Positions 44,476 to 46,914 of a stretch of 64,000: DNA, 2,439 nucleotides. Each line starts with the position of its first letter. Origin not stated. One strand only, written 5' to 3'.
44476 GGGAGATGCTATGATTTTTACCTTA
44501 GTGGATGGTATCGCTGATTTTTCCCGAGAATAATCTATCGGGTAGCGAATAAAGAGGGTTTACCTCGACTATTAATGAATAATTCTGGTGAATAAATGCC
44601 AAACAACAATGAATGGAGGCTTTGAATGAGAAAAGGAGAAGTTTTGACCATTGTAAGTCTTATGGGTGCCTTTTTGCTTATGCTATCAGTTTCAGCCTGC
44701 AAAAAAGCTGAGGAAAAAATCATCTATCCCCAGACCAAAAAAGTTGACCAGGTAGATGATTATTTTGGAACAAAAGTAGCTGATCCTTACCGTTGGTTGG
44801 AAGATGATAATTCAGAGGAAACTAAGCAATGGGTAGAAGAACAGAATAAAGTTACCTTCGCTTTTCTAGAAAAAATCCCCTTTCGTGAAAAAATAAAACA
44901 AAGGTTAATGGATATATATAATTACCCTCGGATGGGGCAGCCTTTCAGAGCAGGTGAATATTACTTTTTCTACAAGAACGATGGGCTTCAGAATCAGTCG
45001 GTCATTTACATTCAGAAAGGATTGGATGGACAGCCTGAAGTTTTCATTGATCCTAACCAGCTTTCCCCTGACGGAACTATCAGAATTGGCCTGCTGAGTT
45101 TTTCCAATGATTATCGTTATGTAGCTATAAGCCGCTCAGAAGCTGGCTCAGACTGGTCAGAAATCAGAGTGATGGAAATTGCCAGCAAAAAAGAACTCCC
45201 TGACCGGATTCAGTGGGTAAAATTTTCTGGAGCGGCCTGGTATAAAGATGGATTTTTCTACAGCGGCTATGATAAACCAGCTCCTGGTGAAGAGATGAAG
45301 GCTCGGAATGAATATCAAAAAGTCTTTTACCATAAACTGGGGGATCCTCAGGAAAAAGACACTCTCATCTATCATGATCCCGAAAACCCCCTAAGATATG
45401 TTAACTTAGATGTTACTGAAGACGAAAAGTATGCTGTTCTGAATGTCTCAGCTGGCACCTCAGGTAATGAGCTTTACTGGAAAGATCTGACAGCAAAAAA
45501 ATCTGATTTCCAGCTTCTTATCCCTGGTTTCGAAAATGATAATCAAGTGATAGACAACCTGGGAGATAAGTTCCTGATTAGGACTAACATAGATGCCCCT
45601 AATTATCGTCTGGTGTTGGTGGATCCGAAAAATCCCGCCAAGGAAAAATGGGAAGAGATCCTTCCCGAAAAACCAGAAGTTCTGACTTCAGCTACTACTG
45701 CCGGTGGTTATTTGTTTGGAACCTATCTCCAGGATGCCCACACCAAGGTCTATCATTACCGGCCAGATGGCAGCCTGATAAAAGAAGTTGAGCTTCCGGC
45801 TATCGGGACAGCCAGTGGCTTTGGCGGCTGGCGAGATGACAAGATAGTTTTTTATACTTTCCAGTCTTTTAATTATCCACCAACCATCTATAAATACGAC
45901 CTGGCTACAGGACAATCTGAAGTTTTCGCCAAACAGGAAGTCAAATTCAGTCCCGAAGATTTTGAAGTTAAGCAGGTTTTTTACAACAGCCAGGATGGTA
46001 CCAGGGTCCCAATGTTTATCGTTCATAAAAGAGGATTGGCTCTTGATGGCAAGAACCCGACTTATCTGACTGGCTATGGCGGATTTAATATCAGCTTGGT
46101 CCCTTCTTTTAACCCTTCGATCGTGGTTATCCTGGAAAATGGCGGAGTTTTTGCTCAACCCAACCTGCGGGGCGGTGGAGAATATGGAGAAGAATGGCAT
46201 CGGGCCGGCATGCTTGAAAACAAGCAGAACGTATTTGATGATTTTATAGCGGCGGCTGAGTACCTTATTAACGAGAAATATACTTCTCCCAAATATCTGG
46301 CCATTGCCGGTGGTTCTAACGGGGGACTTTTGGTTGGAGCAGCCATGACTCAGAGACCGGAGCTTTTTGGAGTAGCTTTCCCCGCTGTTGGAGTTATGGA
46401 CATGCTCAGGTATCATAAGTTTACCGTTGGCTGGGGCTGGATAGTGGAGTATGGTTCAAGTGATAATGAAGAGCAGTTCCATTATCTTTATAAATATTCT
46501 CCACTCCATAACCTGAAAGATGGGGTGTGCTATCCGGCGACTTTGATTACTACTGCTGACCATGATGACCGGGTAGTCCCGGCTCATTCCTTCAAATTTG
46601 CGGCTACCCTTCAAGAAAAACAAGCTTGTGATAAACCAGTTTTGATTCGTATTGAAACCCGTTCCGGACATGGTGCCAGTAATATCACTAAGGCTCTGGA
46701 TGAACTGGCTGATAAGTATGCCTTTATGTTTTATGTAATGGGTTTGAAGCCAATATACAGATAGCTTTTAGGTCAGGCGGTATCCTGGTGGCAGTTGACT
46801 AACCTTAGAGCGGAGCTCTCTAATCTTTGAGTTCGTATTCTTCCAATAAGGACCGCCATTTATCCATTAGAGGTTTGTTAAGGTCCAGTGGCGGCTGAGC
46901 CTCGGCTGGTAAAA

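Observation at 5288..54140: Family-level pattern: at least eight copies in 64 kb, all intergenic, all on one strand, all beside plus-strand genes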

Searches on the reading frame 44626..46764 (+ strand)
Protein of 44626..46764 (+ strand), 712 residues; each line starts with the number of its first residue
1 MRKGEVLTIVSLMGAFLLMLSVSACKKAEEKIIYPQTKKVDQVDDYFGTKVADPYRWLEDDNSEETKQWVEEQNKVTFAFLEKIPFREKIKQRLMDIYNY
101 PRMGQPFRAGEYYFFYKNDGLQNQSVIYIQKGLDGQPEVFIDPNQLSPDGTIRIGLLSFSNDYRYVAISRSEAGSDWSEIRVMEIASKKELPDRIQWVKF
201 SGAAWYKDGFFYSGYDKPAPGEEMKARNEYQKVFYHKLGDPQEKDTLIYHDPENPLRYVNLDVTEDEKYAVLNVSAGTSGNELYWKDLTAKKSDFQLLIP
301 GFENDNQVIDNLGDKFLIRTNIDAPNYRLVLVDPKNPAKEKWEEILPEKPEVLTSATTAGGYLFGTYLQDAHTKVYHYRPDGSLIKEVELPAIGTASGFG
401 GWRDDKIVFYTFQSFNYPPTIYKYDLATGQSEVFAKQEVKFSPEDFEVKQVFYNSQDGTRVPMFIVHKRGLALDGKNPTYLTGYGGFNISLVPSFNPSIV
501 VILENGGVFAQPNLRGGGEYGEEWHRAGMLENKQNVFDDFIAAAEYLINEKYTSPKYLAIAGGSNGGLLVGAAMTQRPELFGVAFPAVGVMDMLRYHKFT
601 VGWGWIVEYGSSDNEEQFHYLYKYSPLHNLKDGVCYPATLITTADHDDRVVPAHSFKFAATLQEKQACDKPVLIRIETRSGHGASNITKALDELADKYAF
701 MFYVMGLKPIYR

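Call 29: search_protein_families(library=pfam, proteins=[window:44626-46764:+])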
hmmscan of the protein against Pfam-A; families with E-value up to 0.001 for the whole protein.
window:44626-46764:+ (712 aa): 2 families
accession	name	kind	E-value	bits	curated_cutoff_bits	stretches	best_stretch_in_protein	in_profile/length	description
PF02897.21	Peptidase_S9_N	-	2.2e-131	438.9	24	1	35-436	1-413/414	Prolyl oligopeptidase, N-terminal beta-propeller domain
PF00326.27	Peptidase_S9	-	9.4e-62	208.7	22.6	1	494-706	2-211/213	Prolyl oligopeptidase family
